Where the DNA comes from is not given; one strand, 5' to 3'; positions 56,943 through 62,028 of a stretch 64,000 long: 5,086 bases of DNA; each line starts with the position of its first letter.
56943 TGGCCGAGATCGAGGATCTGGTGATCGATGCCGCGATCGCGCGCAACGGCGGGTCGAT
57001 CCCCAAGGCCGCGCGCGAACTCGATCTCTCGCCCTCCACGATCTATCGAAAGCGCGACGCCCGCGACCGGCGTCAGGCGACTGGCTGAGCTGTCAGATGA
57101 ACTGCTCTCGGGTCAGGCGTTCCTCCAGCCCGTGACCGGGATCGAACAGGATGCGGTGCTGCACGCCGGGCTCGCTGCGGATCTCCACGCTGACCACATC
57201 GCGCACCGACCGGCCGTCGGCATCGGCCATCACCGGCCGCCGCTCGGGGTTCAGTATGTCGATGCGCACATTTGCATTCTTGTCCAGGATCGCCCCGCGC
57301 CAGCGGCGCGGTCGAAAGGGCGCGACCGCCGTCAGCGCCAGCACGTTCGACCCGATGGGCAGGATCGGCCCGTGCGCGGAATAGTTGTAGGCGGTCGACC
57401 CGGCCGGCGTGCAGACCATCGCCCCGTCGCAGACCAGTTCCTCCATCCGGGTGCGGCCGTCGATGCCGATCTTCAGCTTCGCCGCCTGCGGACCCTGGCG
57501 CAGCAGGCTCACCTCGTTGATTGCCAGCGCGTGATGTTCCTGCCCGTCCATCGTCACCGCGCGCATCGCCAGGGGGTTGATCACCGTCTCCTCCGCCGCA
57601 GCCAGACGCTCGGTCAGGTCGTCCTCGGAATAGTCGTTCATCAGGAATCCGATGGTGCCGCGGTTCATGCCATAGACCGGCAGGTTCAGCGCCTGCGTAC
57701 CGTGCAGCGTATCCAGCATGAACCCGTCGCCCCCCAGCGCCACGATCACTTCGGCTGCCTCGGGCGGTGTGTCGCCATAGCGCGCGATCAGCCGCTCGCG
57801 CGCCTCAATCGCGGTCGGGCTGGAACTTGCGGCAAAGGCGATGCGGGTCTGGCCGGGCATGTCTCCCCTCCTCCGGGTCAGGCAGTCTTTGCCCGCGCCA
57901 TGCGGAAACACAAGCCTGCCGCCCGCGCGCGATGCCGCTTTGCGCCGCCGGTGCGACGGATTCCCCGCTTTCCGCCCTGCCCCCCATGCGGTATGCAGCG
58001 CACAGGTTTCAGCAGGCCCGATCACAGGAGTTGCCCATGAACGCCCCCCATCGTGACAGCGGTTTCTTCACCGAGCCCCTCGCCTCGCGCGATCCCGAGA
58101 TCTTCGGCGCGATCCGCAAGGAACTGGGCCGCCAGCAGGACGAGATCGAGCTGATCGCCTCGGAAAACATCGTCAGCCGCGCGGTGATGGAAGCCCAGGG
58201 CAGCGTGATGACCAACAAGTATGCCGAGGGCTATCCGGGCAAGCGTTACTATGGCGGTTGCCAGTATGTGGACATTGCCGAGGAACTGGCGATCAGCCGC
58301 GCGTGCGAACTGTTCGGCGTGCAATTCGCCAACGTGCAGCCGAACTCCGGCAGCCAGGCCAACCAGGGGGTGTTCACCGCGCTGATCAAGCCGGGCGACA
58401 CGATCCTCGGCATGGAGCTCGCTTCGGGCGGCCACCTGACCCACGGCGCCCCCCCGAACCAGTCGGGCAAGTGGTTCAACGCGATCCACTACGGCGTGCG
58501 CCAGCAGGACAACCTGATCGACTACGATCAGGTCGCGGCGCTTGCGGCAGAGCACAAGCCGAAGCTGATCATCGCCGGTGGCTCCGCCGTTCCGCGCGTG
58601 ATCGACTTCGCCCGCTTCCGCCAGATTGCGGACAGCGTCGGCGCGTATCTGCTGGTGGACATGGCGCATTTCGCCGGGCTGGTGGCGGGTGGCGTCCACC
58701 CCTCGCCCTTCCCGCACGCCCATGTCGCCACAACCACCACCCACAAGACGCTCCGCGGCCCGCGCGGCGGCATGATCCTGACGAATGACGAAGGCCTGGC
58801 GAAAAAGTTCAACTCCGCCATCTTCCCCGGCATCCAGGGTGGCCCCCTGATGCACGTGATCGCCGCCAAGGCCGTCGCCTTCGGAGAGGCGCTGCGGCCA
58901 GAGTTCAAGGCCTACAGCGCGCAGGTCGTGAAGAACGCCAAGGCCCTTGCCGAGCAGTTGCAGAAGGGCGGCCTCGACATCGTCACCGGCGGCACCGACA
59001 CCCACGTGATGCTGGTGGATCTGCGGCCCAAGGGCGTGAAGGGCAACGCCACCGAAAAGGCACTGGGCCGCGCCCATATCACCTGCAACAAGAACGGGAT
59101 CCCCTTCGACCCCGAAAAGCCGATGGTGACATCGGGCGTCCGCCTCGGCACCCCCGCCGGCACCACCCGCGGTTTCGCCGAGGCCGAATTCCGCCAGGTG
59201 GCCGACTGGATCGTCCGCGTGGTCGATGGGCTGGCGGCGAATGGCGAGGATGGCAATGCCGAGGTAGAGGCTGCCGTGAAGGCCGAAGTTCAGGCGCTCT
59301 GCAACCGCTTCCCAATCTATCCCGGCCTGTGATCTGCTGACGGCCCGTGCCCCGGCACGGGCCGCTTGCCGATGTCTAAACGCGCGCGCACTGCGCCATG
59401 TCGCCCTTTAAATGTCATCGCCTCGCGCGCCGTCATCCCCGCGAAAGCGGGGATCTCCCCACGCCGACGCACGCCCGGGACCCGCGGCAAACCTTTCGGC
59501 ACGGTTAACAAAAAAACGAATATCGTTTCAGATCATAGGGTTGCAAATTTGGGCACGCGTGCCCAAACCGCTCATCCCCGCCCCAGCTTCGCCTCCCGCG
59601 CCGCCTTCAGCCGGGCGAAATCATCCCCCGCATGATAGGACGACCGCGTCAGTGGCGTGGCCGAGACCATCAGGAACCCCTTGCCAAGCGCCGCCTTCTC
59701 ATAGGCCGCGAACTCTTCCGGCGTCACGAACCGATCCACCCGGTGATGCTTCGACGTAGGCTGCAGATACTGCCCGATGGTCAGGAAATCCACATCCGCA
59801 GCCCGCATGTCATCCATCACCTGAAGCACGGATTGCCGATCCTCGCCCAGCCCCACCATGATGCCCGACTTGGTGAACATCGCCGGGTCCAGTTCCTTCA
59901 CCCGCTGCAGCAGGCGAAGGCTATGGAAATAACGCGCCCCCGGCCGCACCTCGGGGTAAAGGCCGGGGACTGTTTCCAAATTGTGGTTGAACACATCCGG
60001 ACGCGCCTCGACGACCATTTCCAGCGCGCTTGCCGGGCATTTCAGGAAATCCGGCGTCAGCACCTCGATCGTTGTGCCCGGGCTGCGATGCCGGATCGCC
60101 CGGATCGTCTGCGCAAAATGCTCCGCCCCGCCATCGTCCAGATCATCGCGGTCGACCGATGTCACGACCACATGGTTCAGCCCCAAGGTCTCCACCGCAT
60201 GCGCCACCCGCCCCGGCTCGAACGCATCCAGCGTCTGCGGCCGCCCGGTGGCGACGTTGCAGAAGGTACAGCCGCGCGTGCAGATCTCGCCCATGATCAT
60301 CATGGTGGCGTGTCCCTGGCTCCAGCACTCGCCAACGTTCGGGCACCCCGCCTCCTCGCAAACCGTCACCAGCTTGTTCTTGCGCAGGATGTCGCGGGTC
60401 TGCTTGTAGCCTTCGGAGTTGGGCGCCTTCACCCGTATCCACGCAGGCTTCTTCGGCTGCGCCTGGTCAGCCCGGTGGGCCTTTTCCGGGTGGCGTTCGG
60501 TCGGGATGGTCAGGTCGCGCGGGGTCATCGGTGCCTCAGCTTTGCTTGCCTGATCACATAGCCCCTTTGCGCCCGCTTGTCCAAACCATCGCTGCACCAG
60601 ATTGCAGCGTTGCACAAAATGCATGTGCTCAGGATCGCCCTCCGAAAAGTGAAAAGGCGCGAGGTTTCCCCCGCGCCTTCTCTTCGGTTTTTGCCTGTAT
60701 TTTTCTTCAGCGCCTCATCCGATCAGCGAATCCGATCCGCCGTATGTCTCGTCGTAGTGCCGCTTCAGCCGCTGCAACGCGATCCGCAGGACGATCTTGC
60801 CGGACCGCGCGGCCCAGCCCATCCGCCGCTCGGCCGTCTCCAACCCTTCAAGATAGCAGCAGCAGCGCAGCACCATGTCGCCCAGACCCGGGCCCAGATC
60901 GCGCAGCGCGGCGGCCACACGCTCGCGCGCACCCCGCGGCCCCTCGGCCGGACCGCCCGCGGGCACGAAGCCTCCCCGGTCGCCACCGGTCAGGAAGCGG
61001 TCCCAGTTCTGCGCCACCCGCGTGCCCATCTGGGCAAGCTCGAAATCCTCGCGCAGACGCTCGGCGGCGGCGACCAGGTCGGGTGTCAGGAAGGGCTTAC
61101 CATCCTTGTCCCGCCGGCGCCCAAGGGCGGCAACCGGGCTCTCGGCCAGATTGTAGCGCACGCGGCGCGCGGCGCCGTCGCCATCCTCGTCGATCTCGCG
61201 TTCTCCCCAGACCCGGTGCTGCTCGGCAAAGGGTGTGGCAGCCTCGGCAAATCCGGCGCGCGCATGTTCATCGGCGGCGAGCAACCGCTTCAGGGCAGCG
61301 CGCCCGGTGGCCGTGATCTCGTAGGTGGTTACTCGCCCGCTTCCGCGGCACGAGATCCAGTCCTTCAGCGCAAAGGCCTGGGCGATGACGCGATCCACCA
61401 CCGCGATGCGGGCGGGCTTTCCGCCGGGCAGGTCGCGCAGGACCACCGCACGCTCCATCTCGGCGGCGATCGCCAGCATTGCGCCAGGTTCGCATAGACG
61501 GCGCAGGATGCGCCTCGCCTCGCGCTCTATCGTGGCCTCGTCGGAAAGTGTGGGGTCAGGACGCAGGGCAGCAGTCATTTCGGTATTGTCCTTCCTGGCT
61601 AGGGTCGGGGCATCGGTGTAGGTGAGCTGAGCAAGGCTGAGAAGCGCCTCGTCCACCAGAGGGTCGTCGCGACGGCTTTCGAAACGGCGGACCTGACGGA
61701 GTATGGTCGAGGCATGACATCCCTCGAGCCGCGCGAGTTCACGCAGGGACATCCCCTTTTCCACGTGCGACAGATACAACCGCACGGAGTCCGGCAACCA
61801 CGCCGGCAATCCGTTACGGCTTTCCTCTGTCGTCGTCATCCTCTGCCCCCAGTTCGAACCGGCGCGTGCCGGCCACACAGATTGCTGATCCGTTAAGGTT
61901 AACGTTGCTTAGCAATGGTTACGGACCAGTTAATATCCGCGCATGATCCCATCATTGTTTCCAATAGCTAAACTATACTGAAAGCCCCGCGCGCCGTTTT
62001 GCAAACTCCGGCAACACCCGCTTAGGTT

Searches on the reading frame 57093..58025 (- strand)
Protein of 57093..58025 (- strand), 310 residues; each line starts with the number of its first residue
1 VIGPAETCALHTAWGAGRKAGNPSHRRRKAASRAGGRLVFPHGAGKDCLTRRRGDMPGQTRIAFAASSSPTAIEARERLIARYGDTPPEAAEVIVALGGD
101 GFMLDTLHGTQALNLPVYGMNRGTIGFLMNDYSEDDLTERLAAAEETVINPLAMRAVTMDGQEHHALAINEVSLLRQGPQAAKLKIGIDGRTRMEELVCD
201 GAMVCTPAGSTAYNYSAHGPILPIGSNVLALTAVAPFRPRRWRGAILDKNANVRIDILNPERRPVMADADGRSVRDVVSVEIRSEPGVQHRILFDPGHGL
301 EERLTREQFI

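Call 74: search_protein_families(library=pfam, proteins=[window:57093-58025:-], max_evalue=0.0001)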
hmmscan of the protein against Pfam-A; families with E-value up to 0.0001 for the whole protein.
window:57093-58025:- (310 aa): 2 families
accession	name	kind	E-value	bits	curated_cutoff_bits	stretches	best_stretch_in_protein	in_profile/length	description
PF20143.4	NAD_kinase_C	-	1.6e-10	41.2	23.7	1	170-273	2-102/126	ATP-NAD kinase C-terminal domain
PF01513.26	NAD_kinase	-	6.5e-08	33.4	25.5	1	88-141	70-122/130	ATP-NAD kinase N-terminal domain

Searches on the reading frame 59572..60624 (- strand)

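Call 74: search_protein_families(library=pfam, proteins=[window:59572-60624:-], max_evalue=0.0001)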
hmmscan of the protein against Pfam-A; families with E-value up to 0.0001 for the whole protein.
window:59572-60624:- (350 aa): 2 families
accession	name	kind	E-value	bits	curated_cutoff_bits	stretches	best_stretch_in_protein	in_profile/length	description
PF04055.27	Radical_SAM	-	3.3e-17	63.6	29.5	1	109-272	1-165/166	Radical SAM superfamily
PF16881.10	LIAS_N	-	3.2e-06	28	27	1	45-94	47-96/96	N-terminal domain of lipoyl synthase of Radical_SAM family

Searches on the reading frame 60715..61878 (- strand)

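Call 74: search_protein_families(library=pfam, proteins=[window:60715-61878:-], max_evalue=0.0001)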
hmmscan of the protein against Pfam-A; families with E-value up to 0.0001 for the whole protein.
window:60715-61878:- (387 aa): 3 families
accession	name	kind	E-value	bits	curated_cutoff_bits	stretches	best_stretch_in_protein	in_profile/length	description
PF20057.4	DUF6456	-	2.9e-63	212.4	26.3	1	240-377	1-136/136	Domain of unknown function (DUF6456)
PF13936.12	HTH_38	-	5.5e-05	23.3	27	1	40-65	18-43/44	Helix-turn-helix domain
PF13384.12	HTH_23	-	9.4e-05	22.6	24.6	0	38-74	13-49/50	Homeodomain-like domain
